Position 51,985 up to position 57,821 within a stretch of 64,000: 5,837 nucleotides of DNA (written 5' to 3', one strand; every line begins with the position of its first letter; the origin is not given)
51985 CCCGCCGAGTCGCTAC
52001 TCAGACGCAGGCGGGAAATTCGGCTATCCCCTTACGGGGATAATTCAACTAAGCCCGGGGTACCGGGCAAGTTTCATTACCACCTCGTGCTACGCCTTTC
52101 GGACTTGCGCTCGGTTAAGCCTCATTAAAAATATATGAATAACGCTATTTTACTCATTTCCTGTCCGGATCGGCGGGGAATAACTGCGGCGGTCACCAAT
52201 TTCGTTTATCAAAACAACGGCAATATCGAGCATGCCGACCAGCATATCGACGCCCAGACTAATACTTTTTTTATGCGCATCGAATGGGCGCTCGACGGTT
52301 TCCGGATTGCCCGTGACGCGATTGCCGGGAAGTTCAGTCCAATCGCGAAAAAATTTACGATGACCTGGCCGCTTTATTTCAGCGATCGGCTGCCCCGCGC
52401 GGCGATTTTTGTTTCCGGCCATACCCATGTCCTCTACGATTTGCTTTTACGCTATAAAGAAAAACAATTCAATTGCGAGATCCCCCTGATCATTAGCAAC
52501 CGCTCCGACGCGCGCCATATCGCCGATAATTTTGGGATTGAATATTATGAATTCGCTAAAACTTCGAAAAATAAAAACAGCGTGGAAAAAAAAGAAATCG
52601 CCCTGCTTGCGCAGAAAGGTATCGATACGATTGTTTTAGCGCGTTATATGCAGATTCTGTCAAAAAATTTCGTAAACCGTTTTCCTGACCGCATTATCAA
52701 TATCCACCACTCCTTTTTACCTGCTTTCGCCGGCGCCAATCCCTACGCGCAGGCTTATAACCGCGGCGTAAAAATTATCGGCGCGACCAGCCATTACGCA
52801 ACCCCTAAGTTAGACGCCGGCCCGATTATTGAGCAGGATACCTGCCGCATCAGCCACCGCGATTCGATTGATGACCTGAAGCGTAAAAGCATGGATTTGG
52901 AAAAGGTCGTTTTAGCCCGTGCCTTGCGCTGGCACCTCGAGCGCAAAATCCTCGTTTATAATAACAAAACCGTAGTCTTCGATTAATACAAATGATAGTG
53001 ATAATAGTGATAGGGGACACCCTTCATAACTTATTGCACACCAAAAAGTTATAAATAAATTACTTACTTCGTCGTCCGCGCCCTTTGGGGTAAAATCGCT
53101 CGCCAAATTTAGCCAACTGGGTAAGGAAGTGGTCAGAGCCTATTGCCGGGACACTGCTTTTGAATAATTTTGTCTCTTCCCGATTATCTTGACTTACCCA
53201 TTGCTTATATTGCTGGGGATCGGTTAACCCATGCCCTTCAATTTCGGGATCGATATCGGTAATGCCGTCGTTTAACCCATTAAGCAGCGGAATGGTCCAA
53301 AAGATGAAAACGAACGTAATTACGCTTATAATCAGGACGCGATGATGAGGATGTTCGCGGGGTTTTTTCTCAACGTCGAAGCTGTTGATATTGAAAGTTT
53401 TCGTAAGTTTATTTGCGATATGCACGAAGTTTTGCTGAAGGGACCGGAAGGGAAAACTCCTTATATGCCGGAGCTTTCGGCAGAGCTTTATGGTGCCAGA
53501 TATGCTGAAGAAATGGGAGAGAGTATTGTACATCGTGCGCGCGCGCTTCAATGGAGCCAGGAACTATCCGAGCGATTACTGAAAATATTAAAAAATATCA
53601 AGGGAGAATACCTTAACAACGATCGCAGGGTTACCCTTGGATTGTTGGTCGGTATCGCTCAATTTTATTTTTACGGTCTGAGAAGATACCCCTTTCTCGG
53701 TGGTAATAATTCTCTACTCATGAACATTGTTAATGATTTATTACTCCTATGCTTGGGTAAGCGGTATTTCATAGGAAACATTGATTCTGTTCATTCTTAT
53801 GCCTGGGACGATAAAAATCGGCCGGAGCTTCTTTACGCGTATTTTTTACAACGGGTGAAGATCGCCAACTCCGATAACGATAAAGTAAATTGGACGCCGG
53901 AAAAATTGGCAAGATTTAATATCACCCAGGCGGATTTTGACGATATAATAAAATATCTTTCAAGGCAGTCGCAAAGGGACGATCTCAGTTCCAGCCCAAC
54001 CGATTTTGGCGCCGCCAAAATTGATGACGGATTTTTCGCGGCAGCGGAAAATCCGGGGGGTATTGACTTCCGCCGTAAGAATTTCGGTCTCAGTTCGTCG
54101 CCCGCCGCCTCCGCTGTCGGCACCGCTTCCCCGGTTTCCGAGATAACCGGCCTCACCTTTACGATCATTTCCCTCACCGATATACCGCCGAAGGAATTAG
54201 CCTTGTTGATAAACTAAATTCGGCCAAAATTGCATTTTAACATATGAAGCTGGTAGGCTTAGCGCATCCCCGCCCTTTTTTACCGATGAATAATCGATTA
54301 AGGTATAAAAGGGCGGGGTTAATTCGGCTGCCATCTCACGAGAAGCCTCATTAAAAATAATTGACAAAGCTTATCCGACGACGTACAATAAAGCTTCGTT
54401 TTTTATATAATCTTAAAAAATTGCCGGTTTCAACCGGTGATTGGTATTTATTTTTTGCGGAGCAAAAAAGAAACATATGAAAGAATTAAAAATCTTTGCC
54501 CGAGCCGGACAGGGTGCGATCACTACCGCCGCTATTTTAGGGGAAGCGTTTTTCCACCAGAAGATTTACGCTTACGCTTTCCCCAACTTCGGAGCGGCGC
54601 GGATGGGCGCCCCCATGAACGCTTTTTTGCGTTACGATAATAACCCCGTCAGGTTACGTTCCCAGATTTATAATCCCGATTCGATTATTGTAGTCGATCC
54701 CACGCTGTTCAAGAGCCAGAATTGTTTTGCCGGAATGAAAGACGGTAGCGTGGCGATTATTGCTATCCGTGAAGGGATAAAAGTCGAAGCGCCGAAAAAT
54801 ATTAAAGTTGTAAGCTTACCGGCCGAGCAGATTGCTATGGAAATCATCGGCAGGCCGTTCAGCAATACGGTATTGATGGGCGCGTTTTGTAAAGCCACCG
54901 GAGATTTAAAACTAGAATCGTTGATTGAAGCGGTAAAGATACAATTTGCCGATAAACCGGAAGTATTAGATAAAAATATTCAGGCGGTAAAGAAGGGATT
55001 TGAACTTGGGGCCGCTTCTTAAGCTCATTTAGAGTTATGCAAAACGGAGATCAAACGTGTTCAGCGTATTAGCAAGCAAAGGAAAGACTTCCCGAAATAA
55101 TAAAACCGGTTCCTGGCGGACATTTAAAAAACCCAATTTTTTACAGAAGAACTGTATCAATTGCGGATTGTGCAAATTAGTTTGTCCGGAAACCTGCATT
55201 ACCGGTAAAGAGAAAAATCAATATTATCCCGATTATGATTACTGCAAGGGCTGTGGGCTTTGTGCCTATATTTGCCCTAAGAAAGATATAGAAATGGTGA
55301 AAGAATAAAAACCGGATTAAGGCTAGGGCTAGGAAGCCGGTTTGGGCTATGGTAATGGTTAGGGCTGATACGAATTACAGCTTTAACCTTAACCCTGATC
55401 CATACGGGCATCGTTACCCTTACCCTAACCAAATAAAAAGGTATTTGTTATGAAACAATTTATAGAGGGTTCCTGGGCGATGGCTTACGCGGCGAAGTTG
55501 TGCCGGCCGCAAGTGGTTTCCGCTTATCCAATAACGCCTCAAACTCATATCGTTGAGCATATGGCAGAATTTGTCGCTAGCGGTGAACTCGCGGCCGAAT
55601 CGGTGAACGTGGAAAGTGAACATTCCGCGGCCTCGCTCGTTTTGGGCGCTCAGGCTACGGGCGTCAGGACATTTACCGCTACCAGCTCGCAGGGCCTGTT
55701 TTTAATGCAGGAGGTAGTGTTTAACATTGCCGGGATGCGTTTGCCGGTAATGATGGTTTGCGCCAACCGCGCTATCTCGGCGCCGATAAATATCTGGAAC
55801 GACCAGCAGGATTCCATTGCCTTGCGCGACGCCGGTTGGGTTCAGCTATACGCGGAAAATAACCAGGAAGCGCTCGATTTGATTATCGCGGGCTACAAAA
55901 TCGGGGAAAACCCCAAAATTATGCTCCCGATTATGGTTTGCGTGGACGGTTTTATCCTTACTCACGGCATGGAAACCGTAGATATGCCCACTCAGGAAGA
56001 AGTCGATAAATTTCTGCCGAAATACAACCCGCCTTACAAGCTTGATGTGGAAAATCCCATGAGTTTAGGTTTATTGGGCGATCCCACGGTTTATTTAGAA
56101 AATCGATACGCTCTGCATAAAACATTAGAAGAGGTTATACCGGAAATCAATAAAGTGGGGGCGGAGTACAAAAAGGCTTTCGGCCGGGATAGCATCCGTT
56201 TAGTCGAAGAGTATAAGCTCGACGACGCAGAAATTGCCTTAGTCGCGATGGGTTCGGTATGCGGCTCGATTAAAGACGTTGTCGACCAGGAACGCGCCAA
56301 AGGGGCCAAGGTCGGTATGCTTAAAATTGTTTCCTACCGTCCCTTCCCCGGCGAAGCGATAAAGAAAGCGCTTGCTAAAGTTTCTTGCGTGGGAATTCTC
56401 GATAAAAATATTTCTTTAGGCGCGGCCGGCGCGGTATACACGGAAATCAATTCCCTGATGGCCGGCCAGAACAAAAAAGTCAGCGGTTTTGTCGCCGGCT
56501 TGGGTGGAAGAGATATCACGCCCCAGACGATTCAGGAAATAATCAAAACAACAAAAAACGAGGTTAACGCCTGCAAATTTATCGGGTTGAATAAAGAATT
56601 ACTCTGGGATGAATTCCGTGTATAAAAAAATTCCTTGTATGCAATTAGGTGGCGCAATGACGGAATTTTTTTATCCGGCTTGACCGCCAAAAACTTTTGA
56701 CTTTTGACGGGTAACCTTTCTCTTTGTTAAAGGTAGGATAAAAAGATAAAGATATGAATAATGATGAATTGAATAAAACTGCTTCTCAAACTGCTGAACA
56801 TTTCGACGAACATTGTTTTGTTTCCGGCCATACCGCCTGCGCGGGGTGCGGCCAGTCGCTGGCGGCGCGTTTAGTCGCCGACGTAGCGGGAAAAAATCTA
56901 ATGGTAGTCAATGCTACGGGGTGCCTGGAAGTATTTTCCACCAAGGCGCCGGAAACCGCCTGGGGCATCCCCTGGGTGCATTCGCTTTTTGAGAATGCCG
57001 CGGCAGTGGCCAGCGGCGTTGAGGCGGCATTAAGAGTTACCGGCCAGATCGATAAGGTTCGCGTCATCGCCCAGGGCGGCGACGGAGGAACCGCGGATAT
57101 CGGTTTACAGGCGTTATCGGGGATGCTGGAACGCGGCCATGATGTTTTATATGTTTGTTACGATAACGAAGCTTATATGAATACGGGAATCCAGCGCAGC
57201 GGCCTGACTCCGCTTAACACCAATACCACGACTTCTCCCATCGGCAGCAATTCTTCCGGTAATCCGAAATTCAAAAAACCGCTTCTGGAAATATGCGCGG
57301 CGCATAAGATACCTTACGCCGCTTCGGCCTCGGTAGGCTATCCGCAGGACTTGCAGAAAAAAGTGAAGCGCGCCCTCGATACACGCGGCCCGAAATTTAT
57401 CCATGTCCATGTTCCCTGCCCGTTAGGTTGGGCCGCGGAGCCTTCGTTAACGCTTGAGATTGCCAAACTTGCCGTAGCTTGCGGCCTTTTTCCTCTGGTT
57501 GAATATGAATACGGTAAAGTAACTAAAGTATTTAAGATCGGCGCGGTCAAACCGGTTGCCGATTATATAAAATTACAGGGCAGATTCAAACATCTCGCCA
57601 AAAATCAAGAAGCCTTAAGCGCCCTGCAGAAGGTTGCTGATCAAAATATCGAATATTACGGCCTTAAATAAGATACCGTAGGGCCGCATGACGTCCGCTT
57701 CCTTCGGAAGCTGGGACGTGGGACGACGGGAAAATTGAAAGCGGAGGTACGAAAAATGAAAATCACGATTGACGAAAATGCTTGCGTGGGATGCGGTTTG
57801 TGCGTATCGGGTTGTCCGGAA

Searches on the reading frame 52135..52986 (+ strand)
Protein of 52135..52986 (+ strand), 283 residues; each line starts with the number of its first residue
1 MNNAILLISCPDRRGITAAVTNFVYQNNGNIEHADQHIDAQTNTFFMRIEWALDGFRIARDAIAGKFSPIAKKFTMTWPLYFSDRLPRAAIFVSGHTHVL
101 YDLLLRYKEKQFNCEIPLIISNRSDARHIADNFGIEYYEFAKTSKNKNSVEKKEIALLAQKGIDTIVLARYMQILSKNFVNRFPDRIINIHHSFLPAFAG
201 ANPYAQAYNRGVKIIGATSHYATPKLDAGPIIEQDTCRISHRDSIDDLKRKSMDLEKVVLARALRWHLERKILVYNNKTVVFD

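Call 23: search_protein_families(library=pfam, proteins=[window:52135-52986:+], max_evalue=0.0001)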
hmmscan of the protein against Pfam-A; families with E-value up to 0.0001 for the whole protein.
window:52135-52986:+ (283 aa): 2 families
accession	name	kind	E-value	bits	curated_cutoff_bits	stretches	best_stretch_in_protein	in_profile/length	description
PF00551.24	Formyl_trans_N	-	7.5e-40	137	26.1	1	88-264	2-181/181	Formyl transferase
PF01842.31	ACT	-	1.3e-07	31.7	27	1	5-46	2-44/66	ACT domain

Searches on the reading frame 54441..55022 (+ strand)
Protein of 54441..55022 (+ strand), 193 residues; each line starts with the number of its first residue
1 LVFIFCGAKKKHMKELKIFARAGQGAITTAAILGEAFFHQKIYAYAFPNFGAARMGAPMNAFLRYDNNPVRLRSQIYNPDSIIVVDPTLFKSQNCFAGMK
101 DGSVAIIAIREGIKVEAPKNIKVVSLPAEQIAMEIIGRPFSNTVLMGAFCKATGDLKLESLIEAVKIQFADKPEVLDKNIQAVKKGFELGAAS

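Call 23: search_protein_families(library=pfam, proteins=[window:54441-55022:+], max_evalue=0.0001)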
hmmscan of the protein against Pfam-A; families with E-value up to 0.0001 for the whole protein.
window:54441-55022:+ (193 aa): 1 family
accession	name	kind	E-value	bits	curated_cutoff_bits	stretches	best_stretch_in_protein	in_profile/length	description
PF01558.24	POR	-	7.1e-37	127.7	27.4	1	22-188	1-173/173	Pyruvate ferredoxin/flavodoxin oxidoreductase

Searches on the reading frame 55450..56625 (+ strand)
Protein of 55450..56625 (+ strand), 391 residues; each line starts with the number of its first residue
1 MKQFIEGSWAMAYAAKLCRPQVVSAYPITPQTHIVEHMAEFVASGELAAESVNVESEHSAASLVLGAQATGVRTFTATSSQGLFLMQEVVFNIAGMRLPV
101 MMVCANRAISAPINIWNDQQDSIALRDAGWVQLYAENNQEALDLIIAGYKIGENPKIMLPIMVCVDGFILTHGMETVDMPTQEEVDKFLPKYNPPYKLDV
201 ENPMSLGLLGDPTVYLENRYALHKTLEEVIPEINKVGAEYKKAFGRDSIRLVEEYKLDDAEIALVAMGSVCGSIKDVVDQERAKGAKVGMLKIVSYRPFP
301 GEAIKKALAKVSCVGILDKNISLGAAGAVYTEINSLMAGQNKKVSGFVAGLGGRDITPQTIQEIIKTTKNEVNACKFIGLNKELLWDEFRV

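Call 23: search_protein_families(library=pfam, proteins=[window:55450-56625:+], max_evalue=0.0001)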
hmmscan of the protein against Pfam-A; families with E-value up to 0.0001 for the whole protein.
window:55450-56625:+ (391 aa): 2 families
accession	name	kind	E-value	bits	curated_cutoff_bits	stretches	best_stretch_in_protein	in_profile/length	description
PF01855.24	POR_N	-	3.1e-70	237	27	1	14-229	2-222/231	Pyruvate flavodoxin/ferredoxin oxidoreductase, thiamine diP-bdg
PF17147.9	PFOR_II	-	6.7e-32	110.3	27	1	260-361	1-102/102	Pyruvate:ferredoxin oxidoreductase core domain II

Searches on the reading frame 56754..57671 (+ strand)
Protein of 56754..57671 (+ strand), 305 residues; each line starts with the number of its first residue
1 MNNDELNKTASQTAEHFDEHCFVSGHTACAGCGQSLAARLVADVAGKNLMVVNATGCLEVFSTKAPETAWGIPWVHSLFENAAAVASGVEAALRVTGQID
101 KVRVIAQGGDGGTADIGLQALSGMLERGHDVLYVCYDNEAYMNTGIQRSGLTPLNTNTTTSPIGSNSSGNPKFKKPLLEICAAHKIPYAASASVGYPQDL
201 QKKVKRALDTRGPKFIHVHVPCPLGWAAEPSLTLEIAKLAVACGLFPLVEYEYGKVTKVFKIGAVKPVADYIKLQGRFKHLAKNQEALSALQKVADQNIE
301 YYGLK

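Call 23: search_protein_families(library=pfam, proteins=[window:56754-57671:+], max_evalue=0.0001)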
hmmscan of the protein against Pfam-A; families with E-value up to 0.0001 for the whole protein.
window:56754-57671:+ (305 aa): 1 family
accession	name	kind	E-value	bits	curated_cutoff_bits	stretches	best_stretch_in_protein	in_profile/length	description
PF02775.26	TPP_enzyme_C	-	2.6e-20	73.2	21.9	1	55-218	2-151/151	Thiamine pyrophosphate enzyme, C-terminal TPP binding domain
